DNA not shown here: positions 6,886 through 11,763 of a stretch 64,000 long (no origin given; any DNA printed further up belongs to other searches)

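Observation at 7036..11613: Unusual DGR target architecture: VR is internal, in a membrane-anchored giant with ~1100 aa of Fn3-like repeats after it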

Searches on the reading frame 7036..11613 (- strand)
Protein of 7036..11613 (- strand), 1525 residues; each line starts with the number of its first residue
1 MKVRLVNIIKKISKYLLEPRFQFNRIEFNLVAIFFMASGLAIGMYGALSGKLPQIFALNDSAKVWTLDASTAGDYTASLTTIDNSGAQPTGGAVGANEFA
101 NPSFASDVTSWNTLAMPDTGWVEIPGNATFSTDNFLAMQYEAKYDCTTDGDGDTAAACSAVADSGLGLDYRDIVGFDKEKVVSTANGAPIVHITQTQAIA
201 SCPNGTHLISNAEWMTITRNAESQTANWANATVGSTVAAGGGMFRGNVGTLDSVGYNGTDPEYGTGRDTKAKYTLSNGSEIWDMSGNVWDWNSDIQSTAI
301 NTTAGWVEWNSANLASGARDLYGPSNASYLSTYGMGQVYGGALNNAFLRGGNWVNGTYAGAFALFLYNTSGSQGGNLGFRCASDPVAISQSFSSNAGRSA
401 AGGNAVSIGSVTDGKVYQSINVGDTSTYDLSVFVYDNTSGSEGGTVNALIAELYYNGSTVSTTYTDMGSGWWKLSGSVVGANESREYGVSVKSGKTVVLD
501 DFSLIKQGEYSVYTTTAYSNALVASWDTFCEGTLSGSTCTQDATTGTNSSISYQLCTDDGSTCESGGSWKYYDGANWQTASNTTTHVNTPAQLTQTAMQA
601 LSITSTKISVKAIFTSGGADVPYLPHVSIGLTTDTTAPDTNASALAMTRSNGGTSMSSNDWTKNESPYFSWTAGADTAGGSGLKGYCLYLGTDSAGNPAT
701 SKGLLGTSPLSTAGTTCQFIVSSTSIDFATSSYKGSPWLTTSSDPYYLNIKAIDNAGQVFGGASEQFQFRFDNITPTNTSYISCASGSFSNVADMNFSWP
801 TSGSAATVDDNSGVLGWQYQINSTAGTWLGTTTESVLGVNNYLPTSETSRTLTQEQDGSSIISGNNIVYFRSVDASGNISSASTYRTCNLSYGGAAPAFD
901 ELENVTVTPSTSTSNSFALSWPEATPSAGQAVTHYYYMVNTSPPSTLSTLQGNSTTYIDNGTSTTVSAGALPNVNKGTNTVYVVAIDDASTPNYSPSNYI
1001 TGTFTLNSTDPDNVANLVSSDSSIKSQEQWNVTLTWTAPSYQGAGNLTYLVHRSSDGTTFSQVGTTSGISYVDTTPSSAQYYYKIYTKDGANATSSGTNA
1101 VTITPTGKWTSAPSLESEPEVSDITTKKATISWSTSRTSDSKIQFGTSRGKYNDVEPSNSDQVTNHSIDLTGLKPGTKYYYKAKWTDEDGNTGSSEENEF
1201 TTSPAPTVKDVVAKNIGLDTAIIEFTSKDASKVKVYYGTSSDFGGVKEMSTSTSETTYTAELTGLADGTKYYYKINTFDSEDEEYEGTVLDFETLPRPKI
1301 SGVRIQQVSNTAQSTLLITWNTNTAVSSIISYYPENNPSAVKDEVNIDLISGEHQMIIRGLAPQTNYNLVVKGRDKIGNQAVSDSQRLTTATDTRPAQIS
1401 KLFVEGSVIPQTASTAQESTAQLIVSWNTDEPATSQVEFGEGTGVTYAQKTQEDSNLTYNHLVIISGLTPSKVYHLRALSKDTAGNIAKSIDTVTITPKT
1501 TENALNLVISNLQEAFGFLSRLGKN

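Call 8: search_protein_families(library=pfam, proteins=[window:7036-11613:-], max_evalue=0.01)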
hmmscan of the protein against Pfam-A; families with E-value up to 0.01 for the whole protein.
window:7036-11613:- (1525 aa): 7 families
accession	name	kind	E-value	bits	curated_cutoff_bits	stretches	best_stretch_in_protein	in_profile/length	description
PF16656.11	Pur_ac_phosph_N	-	1.5e-17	64.3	30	4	1123-1202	10-93/93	Purple acid Phosphatase, N-terminal domain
PF00041.27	fn3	-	1.5e-14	54.4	25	2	1118-1197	5-80/84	Fibronectin type III domain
PF16655.11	PhoD_N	-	3.3e-07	31.2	30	0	1159-1192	52-85/90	PhoD-like phosphatase, N-terminal domain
PF03781.23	FGE-sulfatase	-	5.6e-06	26.6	23.3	1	184-382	87-254/255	Sulfatase-modifying factor enzyme 1-like domain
PF25059.1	FN3_DSCAM-DSCAML_C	-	1.3e-05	25.9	39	0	1456-1499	40-83/89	DSCAM/DSCAML C-terminal Fn3-like domain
PF17425.8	Arylsulfotran_N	-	0.0018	18.7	24.2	0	1128-1199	13-84/88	Arylsulfotransferase Ig-like domain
PF25788.1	Ig_Rha78A_N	-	0.0026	18.4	27.4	1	1116-1203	7-102/105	Rha78A-like, N-terminal immunoglobulin domain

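Call 13: find_homologous_proteins(query=window:7039-11613:-, max_evalue=0.00001)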
Query window:7039-11613:- (1525 aa): 133 proteins with E <= 0.00001 among 8000 candidates; the best 120 are listed.
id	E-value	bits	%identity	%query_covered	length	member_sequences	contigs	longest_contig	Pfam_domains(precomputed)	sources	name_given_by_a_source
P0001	0.0e+0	3374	100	100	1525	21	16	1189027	PF16655.13,PF25059.2,PF23376.2,PF03781.23,PF00041.28,PF16656.12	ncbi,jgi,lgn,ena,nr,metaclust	ncbi:MAG: hypothetical protein CO156_04265 [Candidatus Pacebacteria bacterium CG_4_9_14_3_um_filter_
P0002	0.0e+0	2591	76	99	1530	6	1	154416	PF25059.2,PF23376.2,PF03781.23,PF00041.28,PF16656.12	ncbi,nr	ncbi:MAG: fibronectin type III domain-containing protein [Pseudomonadales bacterium]|nr:fibronectin 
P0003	0.0e+0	2510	74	100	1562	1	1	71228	PF16655.13,PF25059.2,PF23376.2,PF00041.28,PF16656.12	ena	-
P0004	0.0e+0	2503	74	100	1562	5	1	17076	PF16655.13,PF17425.9,PF25059.2,PF23376.2,PF00041.28,PF16656.12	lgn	-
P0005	0.0e+0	2498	74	100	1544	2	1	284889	PF16655.13,PF17425.9,PF23376.2,PF00041.28,PF16656.12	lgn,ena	-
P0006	0.0e+0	2455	74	98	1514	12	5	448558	PF16655.13,PF23376.2,PF00041.28,PF16656.12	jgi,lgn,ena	-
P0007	0.0e+0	2414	72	99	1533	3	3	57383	PF16655.13,PF25059.2,PF23376.2,PF00041.28,PF16656.12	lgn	-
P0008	0.0e+0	2396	71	99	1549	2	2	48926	PF16655.13,PF23376.2,PF03781.23,PF00041.28,PF16656.12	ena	-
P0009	0.0e+0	2384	70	99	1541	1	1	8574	PF16655.13,PF17425.9,PF25059.2,PF23376.2,PF00041.28,PF16656.12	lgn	-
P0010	0.0e+0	2340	69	99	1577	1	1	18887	PF16655.13,PF25059.2,PF23376.2,PF03781.23,PF00041.28,PF16656.12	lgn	-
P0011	0.0e+0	2311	69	99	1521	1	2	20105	PF03781.23,PF00041.28,PF16656.12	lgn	-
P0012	0.0e+0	2292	68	100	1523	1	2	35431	PF25059.2,PF23376.2,PF00041.28,PF16656.12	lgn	-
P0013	0.0e+0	2283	68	99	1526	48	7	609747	PF17425.9,PF25788.3,PF03781.23,PF00041.28,PF16656.12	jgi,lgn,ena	-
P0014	0.0e+0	2266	68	99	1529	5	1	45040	PF25059.2,PF23376.2,PF03781.23,PF00041.28,PF16656.12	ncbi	-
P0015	0.0e+0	2257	68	100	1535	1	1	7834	PF16655.13,PF23376.2,PF00041.28,PF16656.12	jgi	jgi:hypothetical protein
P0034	0.0e+0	2112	65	100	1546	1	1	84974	PF23376.2,PF00041.28,PF16656.12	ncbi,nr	ncbi:fibronectin type III domain-containing protein [Candidatus Daviesbacteria bacterium]|nr:fibrone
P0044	0.0e+0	2001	77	76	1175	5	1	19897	PF25059.2,PF23376.2,PF00041.28,PF16656.12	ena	-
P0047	0.0e+0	1963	60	98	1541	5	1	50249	PF16655.13,PF25059.2,PF25788.3,PF00041.28,PF16656.12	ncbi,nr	ncbi:MAG: hypothetical protein HGB37_02935 [Candidatus Moranbacteria bacterium]|nr:hypothetical prot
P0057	0.0e+0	1908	60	98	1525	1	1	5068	PF00041.28,PF16656.12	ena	-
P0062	0.0e+0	1860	53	94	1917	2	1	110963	PF16655.13,PF25077.2,PF03781.23,PF00041.28,PF16656.12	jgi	-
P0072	0.0e+0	1795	57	100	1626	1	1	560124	PF23376.2,PF00041.28,PF16656.12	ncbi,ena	-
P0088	0.0e+0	1551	52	99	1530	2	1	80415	PF16655.13,PF25059.2,PF23376.2,PF25788.3,PF00041.28,PF16656.12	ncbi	-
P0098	0.0e+0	1361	49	97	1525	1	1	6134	PF03781.23,PF00041.28,PF16656.12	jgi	-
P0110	7.1e-216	738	44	61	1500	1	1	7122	PF25059.2,PF13385.14,PF25788.3,PF10102.15,PF02210.32,PF00041.28,PF16656.12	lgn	-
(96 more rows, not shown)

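Call 14: list_cluster_members(proteins=[P0001, P0013])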
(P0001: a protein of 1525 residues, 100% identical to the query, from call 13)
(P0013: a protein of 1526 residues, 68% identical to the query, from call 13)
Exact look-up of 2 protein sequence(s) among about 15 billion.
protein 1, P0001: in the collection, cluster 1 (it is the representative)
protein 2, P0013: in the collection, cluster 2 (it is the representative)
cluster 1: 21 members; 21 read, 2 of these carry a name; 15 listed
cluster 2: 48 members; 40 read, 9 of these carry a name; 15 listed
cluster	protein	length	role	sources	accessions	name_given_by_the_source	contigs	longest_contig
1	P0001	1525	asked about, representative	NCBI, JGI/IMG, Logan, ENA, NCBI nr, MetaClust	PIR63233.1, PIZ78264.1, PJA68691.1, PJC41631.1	MAG: hypothetical protein CO156_04265 [Candidatus Pacebacteria bacterium ... | MAG: hypothetical protein COU64_05960 [Candidatus Pacebacteria bacterium ... | \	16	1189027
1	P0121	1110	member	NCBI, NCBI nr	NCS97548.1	MAG: hypothetical protein GW762_03095 [Candidatus Pacebacteria bacterium] | hypothetical protein [Candidatus Paceibacterota bacterium]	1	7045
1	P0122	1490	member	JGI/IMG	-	-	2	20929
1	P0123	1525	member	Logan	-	-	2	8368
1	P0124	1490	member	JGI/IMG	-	-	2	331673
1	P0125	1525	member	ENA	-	-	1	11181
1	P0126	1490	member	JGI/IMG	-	-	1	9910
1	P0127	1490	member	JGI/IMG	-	-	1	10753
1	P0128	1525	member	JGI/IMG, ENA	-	-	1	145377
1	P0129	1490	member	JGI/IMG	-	-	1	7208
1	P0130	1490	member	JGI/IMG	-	-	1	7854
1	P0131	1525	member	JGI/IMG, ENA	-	-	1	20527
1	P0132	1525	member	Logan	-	-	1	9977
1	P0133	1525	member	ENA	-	-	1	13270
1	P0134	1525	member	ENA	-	-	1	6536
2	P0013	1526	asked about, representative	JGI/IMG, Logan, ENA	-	-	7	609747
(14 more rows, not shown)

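Call 28: find_encoding_contigs(protein=P0125, flank=10000, max_places=3)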
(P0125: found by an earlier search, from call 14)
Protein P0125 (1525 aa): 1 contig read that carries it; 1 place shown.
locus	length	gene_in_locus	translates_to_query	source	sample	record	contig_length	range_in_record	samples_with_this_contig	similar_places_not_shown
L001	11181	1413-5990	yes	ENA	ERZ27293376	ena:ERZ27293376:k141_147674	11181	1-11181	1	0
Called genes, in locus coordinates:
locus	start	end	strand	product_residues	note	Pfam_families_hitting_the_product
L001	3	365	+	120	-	?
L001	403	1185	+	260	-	PF08843:AbiEii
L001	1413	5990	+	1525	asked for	PF25059:FN3_DSCAM-DSCAML_C (faint), PF00041:fn3 (faint), PF16655:PhoD_N (faint), PF16656:Pur_ac_phosph_N, PF23376:Fn3_VIN3 (faint)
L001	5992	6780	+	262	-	PF00005:ABC_tran, PF01637:ATPase_2 (faint), PF13304:AAA_21 (faint)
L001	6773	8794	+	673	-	PF12704:MacB_PCD, PF02687:FtsX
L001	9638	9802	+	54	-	-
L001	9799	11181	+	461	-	?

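Call 60: find_encoding_contigs(protein=P0013, flank=10000, max_places=1)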
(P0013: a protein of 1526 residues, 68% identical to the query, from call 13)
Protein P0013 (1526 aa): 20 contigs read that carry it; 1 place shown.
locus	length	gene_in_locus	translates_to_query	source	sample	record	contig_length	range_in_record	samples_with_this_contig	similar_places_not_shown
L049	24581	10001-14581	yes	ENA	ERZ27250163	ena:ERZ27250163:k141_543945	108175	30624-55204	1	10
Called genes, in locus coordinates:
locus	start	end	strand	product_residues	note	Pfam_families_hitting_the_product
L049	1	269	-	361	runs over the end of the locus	PF01380:SIS, PF10432:bact-PGI_C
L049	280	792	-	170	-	PF00293:NUDIX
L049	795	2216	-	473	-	PF02878:PGM_PMM_I, PF02879:PGM_PMM_II, PF02880:PGM_PMM_III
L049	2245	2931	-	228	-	PF21694:DNA_pol3_delta_C (weak)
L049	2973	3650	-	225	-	PF01863:YgjP-like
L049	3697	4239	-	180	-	-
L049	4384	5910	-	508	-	PF00239:Resolvase, PF13408:Zn_ribbon_recom (weak)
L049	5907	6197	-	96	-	-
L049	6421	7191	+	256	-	PF13814:Replic_Relax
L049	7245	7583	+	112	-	PF05635:23S_rRNA_IVP (weak), PF22296:bAvd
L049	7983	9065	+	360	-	PF00078:RVT_1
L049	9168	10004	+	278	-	PF02498:Bro-N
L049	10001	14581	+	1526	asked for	PF03781:FGE-sulfatase (weak), PF25788:Ig_Rha78A_N (faint), PF00041:fn3 (faint), PF16656:Pur_ac_phosph_N, PF17425:Arylsulfotran_N (faint), PF16656:Pur_ac_phosph_N (weak)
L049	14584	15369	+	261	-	PF02463:SMC_N (weak), PF00005:ABC_tran, PF13304:AAA_21 (weak)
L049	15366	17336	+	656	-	PF12704:MacB_PCD, PF02687:FtsX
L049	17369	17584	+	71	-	PF13560:HTH_31, PF12844:HTH_19, PF01381:HTH_3, PF13413:HTH_25 (faint)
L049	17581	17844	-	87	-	-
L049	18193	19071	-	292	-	-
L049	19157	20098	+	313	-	PF01699:Na_Ca_ex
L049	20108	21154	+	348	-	PF00152:tRNA-synt_2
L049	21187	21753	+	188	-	PF08207:EFP_N, PF01132:EFP, PF09285:Elong-fact-P_C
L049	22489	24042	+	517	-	PF04041:Glyco_hydro_130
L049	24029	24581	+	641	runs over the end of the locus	PF04041:Glyco_hydro_130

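Call 61: find_encoding_contigs(protein=P0006, flank=10000, max_places=1)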
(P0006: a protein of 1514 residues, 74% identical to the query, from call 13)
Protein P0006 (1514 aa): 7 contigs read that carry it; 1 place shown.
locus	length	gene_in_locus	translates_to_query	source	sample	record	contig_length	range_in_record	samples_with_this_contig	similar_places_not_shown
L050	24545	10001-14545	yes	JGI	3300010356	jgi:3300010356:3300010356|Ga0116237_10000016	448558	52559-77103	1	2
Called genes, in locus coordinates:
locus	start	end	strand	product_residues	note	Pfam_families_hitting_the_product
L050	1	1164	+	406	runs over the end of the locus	PF00145:DNA_methylase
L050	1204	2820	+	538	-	PF01935:DUF87, PF12846:AAA_10 (faint)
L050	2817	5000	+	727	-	-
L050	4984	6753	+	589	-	PF10502:Peptidase_S26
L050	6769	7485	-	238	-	PF01209:Ubie_methyltran, PF13489:Methyltransf_23, PF13679:Methyltransf_32 (weak), PF08003:Methyltransf_9, PF13847:Methyltransf_31, PF08241:Methyltransf_11, PF08242:Methyltransf_12, PF13649:Methyltransf_25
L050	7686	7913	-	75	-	PF12844:HTH_19, PF13560:HTH_31, PF01381:HTH_3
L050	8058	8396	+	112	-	PF22296:bAvd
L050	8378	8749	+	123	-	-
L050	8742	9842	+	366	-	PF00078:RVT_1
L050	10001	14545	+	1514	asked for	PF00041:fn3 (faint), PF16655:PhoD_N (faint), PF16656:Pur_ac_phosph_N, PF23376:Fn3_VIN3 (faint), PF16656:Pur_ac_phosph_N (weak)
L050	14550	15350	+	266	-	PF00005:ABC_tran, PF02463:SMC_N (faint), PF13304:AAA_21 (faint)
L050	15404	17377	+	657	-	PF12704:MacB_PCD, PF02687:FtsX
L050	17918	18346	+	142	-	-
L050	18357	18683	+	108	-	-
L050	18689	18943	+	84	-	-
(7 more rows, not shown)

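Call 62: find_encoding_contigs(protein=P0072, flank=10000, max_places=1)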
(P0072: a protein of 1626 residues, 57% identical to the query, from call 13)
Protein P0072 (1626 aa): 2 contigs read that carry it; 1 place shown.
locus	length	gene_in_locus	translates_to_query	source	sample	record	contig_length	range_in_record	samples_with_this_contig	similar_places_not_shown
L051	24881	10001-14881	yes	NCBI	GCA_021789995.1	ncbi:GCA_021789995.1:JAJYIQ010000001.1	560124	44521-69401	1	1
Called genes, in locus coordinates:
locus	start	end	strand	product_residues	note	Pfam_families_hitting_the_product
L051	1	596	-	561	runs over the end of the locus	PF00239:Resolvase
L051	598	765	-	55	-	-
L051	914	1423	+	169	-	-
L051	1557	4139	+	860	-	PF26449:DUF8128, PF01935:DUF87 (weak), PF10412:TrwB_AAD_bind (weak)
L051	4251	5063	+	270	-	PF13814:Replic_Relax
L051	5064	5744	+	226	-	PF12705:PDDEXK_1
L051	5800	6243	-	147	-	PF11171:DUF2958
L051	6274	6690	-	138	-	PF04002:RadC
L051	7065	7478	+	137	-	PF05635:23S_rRNA_IVP (weak), PF22296:bAvd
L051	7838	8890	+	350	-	PF00078:RVT_1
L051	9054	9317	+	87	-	-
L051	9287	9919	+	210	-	PF08843:AbiEii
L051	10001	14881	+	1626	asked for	PF00041:fn3 (faint), PF16656:Pur_ac_phosph_N, PF23376:Fn3_VIN3 (faint)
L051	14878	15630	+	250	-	PF00005:ABC_tran, PF13304:AAA_21 (weak)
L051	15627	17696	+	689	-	PF12704:MacB_PCD, PF02687:FtsX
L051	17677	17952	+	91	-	PF12728:HTH_17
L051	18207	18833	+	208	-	PF01726:LexA_DNA_bind, PF00717:Peptidase_S24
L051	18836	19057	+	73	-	-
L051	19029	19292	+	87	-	-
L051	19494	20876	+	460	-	PF14082:SduA_C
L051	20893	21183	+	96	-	-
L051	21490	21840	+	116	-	PF04956:TrbC, PF18895:T4SS_pilin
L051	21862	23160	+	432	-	PF18895:T4SS_pilin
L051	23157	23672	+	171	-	-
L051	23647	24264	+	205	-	PF26593:TraC-like, PF11130:TraC_F_IV (weak)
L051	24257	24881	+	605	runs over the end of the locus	PF01935:DUF87, PF19044:P-loop_TraG, PF12846:AAA_10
